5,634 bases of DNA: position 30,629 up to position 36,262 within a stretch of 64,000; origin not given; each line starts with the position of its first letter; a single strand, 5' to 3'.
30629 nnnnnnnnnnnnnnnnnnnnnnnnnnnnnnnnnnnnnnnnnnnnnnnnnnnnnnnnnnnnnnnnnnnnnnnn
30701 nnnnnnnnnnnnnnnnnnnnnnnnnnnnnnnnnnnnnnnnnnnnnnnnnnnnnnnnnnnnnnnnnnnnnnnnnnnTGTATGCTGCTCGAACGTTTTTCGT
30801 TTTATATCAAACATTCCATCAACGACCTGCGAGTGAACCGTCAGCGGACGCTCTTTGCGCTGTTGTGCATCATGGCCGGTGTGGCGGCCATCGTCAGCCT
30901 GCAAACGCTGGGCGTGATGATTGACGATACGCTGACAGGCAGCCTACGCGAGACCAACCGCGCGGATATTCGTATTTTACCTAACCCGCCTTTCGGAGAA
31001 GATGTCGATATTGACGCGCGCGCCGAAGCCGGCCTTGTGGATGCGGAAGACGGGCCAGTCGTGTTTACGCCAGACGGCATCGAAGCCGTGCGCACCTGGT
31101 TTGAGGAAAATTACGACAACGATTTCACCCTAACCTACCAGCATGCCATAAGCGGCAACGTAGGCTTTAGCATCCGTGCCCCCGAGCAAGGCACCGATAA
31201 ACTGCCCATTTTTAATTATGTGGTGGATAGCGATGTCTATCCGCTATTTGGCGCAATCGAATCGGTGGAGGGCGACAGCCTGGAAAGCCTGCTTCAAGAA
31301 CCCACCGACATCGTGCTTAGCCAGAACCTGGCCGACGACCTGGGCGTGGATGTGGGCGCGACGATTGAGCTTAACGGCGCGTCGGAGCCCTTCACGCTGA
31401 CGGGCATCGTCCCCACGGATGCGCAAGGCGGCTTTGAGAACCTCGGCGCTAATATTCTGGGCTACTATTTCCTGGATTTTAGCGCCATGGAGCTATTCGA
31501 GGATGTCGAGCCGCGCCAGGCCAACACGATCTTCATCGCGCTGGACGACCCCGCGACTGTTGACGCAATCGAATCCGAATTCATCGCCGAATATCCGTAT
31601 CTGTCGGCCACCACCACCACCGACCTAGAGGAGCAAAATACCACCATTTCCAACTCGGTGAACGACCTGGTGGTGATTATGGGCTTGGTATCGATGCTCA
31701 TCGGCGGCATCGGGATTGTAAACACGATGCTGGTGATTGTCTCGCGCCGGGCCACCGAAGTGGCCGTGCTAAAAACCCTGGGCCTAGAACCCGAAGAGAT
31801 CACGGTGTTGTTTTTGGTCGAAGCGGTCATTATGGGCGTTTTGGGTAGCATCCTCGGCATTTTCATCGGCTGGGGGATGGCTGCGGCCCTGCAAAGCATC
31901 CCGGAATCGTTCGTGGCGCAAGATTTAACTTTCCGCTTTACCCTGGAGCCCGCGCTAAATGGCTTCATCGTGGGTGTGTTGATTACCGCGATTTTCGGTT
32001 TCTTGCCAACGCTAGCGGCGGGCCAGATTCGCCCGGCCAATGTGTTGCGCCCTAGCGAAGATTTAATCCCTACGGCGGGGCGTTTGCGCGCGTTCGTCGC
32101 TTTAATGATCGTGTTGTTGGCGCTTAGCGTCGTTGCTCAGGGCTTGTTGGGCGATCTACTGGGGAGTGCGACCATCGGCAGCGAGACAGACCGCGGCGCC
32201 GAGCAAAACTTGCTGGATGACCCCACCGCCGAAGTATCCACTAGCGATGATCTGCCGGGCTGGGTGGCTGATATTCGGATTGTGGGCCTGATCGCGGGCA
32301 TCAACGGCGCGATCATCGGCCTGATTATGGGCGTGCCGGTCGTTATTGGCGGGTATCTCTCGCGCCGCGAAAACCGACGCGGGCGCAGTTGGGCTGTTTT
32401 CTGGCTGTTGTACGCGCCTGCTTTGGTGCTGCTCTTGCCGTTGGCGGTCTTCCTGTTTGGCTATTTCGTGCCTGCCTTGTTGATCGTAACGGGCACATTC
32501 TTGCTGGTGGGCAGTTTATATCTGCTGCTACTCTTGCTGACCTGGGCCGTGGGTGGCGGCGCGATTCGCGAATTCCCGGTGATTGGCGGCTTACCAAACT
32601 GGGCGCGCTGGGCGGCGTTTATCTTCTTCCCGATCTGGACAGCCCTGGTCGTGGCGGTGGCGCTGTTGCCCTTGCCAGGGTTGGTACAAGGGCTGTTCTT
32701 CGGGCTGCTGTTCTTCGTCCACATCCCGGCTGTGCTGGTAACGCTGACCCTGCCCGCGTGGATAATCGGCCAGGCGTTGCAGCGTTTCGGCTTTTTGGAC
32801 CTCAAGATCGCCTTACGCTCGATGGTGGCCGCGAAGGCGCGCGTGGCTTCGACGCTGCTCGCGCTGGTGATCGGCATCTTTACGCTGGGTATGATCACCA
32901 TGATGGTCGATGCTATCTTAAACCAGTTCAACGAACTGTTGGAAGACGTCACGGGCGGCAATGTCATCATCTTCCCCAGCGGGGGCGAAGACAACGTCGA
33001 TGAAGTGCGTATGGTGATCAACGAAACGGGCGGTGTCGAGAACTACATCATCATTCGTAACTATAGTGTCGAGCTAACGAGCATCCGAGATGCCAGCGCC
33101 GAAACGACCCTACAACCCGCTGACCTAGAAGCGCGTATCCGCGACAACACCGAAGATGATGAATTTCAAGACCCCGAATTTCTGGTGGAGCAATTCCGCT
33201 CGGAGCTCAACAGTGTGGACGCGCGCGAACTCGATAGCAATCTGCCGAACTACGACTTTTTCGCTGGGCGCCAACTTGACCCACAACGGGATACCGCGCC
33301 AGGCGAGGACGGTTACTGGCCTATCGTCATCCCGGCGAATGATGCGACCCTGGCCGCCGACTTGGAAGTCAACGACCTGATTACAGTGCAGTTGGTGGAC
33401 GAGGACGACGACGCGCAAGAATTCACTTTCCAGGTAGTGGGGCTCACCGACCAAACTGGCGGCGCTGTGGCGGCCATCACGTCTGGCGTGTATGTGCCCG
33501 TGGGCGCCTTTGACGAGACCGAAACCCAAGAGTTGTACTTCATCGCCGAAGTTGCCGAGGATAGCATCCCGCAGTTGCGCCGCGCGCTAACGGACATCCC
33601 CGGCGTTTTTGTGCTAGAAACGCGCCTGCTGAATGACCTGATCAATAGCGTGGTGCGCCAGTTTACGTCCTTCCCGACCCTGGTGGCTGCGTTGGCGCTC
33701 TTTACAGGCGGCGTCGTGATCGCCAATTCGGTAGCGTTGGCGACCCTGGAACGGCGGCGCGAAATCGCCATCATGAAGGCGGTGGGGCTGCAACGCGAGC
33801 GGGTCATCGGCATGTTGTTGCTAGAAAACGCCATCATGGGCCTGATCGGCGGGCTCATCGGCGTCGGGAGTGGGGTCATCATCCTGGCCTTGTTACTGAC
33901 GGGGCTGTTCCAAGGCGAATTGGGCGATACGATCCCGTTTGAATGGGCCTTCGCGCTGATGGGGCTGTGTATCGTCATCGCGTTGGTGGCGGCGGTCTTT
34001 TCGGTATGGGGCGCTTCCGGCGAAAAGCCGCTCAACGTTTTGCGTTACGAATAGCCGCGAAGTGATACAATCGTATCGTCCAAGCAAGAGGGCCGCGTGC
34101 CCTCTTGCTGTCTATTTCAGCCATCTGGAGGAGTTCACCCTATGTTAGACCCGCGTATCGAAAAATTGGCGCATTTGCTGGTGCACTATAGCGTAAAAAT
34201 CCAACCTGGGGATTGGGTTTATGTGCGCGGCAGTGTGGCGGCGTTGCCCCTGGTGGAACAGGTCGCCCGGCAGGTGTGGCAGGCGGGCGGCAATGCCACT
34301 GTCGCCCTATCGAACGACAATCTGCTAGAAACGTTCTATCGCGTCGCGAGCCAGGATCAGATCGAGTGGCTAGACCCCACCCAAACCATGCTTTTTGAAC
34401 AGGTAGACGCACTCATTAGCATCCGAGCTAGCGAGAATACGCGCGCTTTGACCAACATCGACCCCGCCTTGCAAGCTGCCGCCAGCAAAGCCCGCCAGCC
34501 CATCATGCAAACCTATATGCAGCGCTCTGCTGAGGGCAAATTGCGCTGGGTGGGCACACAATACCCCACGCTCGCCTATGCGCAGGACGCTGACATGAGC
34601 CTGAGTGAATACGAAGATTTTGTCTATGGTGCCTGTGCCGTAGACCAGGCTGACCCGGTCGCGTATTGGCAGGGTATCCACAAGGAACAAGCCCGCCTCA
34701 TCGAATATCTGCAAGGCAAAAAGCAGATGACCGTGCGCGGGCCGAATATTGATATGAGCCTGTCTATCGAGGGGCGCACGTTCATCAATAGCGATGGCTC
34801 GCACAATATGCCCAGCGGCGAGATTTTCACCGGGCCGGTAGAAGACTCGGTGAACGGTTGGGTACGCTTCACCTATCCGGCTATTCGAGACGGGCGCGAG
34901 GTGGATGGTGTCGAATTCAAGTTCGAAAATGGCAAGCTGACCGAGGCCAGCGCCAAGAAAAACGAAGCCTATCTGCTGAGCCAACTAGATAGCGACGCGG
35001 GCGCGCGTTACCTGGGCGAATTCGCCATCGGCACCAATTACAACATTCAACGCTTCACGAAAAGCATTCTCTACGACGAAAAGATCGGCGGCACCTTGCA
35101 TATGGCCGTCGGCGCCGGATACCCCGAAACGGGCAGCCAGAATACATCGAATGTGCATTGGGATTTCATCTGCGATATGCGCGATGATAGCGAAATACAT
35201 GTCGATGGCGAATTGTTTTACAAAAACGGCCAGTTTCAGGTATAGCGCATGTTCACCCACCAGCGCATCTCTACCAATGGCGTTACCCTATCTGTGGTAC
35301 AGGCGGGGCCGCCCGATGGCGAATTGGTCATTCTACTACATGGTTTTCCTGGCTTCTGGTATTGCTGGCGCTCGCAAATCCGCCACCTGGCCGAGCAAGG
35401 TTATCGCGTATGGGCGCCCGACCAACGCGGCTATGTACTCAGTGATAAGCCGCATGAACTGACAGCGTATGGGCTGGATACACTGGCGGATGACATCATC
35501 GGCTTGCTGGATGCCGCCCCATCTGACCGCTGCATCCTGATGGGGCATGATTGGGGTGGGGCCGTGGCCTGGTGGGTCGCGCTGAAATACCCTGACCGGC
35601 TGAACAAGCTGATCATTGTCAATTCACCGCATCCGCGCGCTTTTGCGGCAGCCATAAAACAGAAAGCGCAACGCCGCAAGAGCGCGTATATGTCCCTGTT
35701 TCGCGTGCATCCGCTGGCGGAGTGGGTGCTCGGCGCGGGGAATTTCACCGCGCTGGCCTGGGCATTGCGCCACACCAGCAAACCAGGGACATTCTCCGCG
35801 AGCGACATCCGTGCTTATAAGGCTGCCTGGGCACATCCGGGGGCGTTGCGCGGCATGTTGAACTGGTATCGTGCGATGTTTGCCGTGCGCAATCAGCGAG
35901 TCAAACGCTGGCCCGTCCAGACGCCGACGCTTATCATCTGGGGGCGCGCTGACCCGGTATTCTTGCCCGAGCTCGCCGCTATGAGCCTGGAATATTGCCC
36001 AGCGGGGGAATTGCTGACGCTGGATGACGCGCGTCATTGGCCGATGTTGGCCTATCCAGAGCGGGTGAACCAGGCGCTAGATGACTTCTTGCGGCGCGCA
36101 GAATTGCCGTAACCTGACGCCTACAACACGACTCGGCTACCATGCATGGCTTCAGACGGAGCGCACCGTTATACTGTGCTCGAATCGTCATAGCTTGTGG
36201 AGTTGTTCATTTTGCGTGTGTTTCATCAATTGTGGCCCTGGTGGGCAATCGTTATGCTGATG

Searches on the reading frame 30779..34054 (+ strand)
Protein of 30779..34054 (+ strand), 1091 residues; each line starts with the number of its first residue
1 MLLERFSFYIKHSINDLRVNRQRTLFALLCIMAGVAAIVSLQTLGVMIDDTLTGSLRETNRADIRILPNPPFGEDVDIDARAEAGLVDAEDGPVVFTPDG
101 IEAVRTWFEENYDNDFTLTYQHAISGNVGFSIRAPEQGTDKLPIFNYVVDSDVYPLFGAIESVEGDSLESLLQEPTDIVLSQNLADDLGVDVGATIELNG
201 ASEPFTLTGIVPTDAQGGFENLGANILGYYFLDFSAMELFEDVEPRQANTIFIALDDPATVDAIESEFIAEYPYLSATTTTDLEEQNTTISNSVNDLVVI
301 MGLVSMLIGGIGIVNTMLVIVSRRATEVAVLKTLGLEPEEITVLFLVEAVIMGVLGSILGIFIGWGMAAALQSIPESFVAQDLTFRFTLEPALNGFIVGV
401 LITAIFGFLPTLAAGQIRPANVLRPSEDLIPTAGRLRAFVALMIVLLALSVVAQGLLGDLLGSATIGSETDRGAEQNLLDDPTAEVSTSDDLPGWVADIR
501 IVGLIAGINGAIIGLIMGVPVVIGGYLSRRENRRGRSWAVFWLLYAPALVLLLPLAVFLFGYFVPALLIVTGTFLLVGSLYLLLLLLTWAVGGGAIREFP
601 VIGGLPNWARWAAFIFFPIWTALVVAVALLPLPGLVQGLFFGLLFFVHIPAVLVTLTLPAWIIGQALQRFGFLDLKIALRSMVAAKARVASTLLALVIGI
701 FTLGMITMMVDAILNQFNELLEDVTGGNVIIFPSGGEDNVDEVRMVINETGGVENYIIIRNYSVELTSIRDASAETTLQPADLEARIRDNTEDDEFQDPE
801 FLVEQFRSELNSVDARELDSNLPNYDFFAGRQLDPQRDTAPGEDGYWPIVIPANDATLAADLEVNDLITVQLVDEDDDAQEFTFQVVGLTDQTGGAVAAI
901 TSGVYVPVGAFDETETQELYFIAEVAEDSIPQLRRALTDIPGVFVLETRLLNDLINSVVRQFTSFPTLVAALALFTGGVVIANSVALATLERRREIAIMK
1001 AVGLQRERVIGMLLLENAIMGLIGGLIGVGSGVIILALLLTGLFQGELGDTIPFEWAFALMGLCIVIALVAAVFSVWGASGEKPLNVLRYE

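Call 56: search_protein_families(library=pfam, proteins=[window:30779-34054:+], max_evalue=0.00001)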
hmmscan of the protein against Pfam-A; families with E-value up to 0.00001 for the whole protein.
window:30779-34054:+ (1091 aa): 2 families
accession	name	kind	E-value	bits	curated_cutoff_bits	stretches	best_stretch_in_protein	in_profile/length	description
PF02687.27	FtsX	-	5.6e-32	110.8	25.5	2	968-1080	2-116/120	FtsX-like permease C-terminal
PF12704.14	MacB_PCD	-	7.9e-19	69.2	27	1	24-268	1-204/207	MacB-like periplasmic core domain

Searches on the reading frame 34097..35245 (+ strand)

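Call 56: search_protein_families(library=pfam, proteins=[window:34097-35245:+], max_evalue=0.00001)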
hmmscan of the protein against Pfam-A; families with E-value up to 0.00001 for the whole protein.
window:34097-35245:+ (382 aa): 1 family
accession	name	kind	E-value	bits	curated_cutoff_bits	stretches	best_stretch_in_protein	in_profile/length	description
PF02073.20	Peptidase_M29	-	6.1e-89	299.1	27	1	19-380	3-406/406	Thermophilic metalloprotease (M29)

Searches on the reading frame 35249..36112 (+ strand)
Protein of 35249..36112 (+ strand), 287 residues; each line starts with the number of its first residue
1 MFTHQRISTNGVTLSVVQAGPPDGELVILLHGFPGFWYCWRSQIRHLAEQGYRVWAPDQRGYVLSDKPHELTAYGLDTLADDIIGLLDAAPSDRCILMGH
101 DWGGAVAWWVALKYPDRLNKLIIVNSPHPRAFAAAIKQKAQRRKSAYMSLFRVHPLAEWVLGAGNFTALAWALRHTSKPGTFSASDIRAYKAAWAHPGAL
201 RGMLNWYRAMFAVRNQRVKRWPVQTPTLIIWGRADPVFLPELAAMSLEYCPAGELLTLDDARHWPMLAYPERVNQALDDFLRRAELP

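Call 56: search_protein_families(library=pfam, proteins=[window:35249-36112:+], max_evalue=0.00001)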
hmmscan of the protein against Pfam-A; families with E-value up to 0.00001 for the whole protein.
window:35249-36112:+ (287 aa): 3 families
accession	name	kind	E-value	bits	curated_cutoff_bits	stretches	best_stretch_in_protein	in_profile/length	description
PF00561.26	Abhydrolase_1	-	7.1e-36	124.5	25.8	1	26-266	2-241/245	alpha/beta hydrolase fold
PF12697.13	Abhydrolase_6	-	2.2e-22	81.2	26.3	1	27-276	1-217/217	Alpha/beta hydrolase family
PF12146.15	Hydrolase_4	-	1.1e-16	61.4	27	1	26-263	6-232/239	Serine aminopeptidase, S33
